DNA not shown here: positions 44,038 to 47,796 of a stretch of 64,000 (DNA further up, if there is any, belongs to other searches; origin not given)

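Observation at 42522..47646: McrBC-type system with an Hsp70-collagen-McrB fusion (top candidate)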

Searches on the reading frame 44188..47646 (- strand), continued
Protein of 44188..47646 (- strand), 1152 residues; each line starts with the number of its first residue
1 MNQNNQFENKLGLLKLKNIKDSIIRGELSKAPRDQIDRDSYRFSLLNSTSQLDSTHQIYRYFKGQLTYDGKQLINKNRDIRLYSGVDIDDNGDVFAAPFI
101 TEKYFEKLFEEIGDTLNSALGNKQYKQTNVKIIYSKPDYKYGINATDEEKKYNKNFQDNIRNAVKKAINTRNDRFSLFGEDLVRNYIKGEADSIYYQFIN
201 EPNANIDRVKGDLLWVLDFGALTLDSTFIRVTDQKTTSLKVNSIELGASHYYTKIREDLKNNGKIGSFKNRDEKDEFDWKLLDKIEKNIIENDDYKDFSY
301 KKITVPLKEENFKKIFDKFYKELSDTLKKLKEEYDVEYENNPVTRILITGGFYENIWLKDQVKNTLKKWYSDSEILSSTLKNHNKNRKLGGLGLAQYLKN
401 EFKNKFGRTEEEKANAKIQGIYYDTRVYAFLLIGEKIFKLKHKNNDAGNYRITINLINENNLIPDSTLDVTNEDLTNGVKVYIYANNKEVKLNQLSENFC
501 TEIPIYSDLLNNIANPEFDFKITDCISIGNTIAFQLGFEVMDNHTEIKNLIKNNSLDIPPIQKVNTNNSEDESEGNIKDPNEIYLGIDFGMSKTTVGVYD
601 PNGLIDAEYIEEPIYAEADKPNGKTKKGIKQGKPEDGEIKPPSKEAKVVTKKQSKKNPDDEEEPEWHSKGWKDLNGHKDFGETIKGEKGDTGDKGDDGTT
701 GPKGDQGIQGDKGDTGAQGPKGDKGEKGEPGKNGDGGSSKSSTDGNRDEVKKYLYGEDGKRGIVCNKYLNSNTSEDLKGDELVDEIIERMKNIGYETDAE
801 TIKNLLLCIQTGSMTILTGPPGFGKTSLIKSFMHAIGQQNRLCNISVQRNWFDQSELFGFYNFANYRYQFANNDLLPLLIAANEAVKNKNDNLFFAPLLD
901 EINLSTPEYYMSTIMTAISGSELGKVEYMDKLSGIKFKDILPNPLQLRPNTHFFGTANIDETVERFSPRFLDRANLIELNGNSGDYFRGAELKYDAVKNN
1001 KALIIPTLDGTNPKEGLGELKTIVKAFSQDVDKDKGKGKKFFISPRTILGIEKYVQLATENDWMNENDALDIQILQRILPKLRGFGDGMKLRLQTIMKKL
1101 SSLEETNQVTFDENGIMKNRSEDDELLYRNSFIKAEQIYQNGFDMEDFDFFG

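Call 50: get_annotated_region(hit=H25, flank=6000)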
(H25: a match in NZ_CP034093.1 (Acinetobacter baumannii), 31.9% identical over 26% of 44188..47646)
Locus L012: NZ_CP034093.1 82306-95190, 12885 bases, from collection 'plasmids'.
description: Acinetobacter baumannii strain A52 plasmid pA52-1, complete sequence
organism: Acinetobacter baumannii (NCBI taxid 470)
taxonomy: Bacteria; Pseudomonadota; Gammaproteobacteria; Moraxellales; Moraxellaceae; Acinetobacter; Acinetobacter baumannii
host: -; source: Homo sapiens,sputum; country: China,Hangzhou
typing (MOB-suite, as given by PLSDB): non-mobilizable; replicon rep_cluster_718
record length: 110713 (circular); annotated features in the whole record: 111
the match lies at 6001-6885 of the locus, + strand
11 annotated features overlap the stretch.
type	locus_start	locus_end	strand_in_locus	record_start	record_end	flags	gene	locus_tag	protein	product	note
CDS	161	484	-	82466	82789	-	-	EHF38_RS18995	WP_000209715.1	hypothetical protein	-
CDS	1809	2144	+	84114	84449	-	-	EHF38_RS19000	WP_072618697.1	hypothetical protein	-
CDS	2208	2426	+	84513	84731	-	-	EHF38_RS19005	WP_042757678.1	hypothetical protein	-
CDS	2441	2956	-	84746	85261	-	-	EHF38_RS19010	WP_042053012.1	hypothetical protein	-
CDS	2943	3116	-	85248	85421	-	-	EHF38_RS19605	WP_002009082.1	hypothetical protein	-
CDS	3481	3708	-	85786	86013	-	-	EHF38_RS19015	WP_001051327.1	hypothetical protein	-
CDS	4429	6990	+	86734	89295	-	-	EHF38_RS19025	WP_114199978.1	hypothetical protein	-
CDS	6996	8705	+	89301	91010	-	-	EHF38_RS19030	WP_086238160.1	hypothetical protein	-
CDS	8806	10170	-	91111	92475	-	-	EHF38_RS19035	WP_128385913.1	MvaI/BcnI family restriction endonuclease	-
CDS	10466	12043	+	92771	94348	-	-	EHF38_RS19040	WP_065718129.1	DNA cytosine methyltransferase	GO:0006304 - DNA modification [Evidence IEA]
CDS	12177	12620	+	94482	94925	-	-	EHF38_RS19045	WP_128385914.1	very short patch repair endonuclease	-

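Call 51: search_protein_families(library=pfam, proteins=[L011:4573-7092:+, L011:7089-8900:+, L012:4429-6990:+, L012:6996-8705:+, L005:6983-8764:+], max_evalue=0.1)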
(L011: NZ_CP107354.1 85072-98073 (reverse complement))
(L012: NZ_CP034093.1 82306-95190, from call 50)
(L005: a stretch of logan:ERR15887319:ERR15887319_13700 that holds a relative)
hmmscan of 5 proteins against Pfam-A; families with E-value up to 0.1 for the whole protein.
L011:4573-7092:+ (839 aa): 7 families
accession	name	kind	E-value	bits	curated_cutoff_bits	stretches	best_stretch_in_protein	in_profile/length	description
PF00004.35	AAA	-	2.8e-05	25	21.2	1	529-636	2-97/131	ATPase family associated with various cellular activities (AAA)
PF13401.12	AAA_22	-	0.0003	21.6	27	1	524-616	4-94/130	AAA domain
PF07926.17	TPR_MLP1_2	-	0.006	17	36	1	405-476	3-74/129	TPR/MLP1/MLP2-like protein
PF20720.3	nSTAND3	-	0.022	14.9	27.2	1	518-545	10-37/155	Novel STAND NTPase 3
PF07728.20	AAA_5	-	0.04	14.4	22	0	529-677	3-138/139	AAA domain (dynein-related subfamily)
PF05496.18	RuvB_N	-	0.054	13.7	27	0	525-560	33-68/159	Holliday junction DNA helicase RuvB P-loop domain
PF15300.11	INT_SG_DDX_CT_C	-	0.063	13.3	27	0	254-288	12-46/63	INTS6/SAGE1/DDX26B/CT45 C-terminus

L011:7089-8900:+ (603 aa): 0 families

L012:4429-6990:+ (853 aa): 5 families
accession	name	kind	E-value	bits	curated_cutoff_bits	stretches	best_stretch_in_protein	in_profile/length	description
PF13401.12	AAA_22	-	0.016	16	27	0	536-625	8-94/130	AAA domain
PF18908.5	DUF5663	-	0.024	15.6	23.7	1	279-328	12-61/84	Protein of unknown function (DUF5663)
PF07728.20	AAA_5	-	0.031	14.7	22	0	537-683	3-138/139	AAA domain (dynein-related subfamily)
PF13238.12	AAA_18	-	0.044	14.7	29.4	0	537-553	2-18/128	AAA domain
PF00004.35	AAA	-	0.053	14.4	21.2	0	538-572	3-35/131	ATPase family associated with various cellular activities (AAA)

L012:6996-8705:+ (569 aa): 0 families

L005:6983-8764:+ (593 aa): 2 families
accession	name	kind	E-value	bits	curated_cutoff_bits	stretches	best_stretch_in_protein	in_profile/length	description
PF09823.15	DUF2357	-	9e-05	22.3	23.3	1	127-285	28-198/251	Domain of unknown function (DUF2357)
PF04411.18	PDDEXK_7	-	0.00017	22.1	22.1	1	377-490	2-105/164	PD-(D/E)XK nuclease superfamily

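Call 106: search_protein_families(library=padloc, proteins=[L011:4573-7092:+, L011:7089-8900:+, L012:4429-6990:+, L012:6996-8705:+, P0002, L005:6983-8764:+], max_evalue=0.00001)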
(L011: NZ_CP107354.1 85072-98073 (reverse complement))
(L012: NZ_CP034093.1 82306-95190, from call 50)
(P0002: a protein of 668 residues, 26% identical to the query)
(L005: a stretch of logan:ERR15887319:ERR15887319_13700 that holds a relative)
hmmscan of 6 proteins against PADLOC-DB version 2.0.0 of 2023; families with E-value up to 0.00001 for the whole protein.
L011:4573-7092:+ (839 aa): 1 family
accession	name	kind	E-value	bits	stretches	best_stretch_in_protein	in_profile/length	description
PDLC04547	PDC-M26A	-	3.7e-21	73.3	1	321-630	142-428/724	-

L011:7089-8900:+ (603 aa): 0 families

L012:4429-6990:+ (853 aa): 1 family
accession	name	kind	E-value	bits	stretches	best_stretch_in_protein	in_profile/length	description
PDLC04547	PDC-M26A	-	6.7e-21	72.5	1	381-643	174-432/724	-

L012:6996-8705:+ (569 aa): 0 families

P0002 (668 aa): 1 family
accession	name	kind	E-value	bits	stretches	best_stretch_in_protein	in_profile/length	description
PDLC04547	PDC-M26A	-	2.8e-42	143.2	2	291-463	284-444/724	-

L005:6983-8764:+ (593 aa): 0 families
